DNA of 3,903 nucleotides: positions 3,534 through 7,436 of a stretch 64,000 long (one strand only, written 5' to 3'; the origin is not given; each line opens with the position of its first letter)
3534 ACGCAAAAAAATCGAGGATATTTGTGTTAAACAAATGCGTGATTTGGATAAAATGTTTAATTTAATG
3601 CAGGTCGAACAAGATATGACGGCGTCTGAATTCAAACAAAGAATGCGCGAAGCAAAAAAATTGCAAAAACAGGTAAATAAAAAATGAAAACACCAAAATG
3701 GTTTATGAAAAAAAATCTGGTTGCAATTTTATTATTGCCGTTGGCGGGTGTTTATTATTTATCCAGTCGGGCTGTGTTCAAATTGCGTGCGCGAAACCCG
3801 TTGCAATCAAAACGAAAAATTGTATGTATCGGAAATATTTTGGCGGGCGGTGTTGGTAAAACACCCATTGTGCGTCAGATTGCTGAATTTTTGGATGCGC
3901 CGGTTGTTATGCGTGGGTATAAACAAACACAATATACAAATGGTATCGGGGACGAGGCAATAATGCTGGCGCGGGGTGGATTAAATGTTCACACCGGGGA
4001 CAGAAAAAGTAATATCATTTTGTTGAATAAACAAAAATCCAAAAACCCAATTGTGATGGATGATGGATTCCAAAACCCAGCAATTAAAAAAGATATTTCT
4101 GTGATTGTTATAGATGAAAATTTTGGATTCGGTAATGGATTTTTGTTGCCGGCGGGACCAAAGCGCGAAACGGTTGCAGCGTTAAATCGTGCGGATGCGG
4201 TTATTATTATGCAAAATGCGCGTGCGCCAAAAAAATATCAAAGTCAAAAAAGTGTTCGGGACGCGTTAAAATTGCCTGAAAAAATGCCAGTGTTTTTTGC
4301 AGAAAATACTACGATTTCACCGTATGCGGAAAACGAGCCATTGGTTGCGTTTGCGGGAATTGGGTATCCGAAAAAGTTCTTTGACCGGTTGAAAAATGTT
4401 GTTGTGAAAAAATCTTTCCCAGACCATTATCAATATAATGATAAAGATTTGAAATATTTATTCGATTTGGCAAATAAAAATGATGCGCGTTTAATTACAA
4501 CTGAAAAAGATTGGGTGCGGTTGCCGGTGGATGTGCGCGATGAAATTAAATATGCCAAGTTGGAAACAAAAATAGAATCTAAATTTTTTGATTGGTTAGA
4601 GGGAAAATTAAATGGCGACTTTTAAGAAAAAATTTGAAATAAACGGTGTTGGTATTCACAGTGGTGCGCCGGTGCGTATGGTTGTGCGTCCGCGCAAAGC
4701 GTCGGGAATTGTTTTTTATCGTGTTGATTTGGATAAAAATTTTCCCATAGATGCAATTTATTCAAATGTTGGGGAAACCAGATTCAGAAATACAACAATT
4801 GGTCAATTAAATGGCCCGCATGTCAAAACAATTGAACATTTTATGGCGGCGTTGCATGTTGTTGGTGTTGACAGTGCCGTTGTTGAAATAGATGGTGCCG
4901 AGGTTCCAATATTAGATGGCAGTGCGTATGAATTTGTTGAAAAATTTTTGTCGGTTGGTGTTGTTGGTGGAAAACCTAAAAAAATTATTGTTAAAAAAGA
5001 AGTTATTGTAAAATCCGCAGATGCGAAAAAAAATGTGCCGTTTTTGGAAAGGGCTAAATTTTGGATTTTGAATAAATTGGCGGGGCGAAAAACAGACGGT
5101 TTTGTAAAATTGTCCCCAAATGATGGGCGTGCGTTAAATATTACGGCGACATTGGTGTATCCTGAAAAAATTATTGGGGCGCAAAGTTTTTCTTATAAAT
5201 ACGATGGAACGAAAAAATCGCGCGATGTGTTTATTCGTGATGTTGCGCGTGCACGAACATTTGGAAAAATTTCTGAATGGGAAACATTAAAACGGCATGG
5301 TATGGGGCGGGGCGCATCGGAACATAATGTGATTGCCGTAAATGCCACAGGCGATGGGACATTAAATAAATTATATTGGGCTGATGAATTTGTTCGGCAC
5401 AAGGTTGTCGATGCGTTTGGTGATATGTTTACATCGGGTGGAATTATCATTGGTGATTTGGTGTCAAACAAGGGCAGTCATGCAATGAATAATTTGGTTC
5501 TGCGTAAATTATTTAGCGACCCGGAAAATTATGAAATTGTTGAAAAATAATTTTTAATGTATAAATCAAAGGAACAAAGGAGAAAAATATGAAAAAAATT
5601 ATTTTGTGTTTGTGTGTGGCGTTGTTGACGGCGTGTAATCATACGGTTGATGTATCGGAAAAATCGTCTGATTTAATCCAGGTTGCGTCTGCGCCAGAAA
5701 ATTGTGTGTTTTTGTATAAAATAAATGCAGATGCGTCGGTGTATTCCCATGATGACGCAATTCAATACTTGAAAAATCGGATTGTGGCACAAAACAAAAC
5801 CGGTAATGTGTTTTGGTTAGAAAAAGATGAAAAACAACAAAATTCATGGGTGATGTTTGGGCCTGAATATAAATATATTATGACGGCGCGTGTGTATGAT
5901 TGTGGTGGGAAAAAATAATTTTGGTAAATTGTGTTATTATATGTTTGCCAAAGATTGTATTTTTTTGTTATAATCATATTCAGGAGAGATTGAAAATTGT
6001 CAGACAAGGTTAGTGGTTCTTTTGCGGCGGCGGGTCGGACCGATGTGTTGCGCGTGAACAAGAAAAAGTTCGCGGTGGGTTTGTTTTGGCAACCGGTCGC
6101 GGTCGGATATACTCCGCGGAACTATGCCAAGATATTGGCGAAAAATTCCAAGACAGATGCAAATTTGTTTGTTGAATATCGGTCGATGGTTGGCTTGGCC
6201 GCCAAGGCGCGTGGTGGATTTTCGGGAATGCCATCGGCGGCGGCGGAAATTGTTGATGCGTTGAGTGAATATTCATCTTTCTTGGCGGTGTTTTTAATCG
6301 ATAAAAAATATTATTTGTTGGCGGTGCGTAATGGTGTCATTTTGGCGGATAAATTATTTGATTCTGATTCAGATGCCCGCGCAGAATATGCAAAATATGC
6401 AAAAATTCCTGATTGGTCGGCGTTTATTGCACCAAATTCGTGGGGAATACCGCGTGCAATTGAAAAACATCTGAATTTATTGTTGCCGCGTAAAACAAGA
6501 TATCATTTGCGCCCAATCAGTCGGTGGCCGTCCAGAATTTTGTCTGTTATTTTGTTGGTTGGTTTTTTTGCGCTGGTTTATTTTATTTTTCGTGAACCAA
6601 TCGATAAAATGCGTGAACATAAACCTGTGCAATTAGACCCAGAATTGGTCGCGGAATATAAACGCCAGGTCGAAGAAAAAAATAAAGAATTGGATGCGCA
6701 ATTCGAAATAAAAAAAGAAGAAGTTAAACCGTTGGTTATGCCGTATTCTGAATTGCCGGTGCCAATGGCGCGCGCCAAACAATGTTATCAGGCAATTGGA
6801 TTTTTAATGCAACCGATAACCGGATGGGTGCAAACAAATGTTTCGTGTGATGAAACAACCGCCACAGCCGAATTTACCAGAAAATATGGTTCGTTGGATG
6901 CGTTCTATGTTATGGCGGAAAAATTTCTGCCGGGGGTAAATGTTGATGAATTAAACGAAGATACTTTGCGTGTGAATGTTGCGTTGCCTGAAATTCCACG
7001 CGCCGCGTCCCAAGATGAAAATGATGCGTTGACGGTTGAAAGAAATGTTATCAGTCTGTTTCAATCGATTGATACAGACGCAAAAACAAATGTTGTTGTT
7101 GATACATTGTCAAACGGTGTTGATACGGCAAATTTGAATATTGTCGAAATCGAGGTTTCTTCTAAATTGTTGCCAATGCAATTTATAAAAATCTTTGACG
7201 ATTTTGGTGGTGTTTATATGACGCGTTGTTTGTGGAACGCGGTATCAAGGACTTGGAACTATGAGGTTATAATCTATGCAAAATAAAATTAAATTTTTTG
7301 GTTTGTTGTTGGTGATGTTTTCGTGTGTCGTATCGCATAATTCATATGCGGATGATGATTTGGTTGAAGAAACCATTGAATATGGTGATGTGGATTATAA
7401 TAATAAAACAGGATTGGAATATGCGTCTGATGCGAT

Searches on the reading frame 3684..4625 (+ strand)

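Call 32: search_protein_families(library=pfam, proteins=[window:3684-4625:+], max_evalue=0.0001)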
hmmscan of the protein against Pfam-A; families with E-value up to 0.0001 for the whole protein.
window:3684-4625:+ (313 aa): 1 family
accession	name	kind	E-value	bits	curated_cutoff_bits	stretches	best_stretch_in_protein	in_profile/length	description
PF02606.20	LpxK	-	1.4e-63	215.4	27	1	14-309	2-327/328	Tetraacyldisaccharide-1-P 4'-kinase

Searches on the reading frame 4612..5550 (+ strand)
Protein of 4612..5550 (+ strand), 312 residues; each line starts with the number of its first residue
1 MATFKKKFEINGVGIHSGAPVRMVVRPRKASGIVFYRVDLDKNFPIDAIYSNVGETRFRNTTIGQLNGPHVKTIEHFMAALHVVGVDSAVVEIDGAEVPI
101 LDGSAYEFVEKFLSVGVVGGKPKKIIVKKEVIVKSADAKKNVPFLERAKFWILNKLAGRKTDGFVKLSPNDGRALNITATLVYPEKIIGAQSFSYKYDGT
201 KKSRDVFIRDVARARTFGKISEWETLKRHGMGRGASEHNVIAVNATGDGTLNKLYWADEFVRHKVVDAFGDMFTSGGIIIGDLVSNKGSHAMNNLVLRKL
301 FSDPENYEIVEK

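Call 32: search_protein_families(library=pfam, proteins=[window:4612-5550:+], max_evalue=0.0001)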
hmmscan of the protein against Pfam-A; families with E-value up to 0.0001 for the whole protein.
window:4612-5550:+ (312 aa): 1 family
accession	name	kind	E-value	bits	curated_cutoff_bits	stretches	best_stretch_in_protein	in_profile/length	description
PF03331.19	LpxC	-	2.9e-69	234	27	1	3-301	3-267/268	UDP-3-O-acyl N-acetylglycosamine deacetylase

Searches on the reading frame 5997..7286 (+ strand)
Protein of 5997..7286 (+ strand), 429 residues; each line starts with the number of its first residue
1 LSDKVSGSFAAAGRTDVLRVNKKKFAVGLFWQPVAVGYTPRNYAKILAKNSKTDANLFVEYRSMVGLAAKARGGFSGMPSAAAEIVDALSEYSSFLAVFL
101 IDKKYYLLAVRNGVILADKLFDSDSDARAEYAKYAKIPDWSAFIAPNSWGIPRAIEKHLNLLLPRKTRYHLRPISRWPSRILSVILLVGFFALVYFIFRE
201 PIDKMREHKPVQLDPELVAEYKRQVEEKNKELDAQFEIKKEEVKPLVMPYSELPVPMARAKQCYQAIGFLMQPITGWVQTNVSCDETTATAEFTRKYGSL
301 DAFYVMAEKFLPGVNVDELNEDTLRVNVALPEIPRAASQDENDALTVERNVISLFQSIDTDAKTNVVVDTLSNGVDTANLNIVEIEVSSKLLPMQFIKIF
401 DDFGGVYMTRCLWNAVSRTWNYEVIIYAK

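Call 32: search_protein_families(library=pfam, proteins=[window:5997-7286:+], max_evalue=0.0001)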
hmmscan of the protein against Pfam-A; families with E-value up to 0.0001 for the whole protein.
window:5997-7286:+ (429 aa): 1 family
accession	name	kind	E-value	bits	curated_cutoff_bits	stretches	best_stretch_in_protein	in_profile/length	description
PF06864.17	PAP_PilO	-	2.1e-12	47.1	26.7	1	25-363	1-342/419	Pilin accessory protein (PilO)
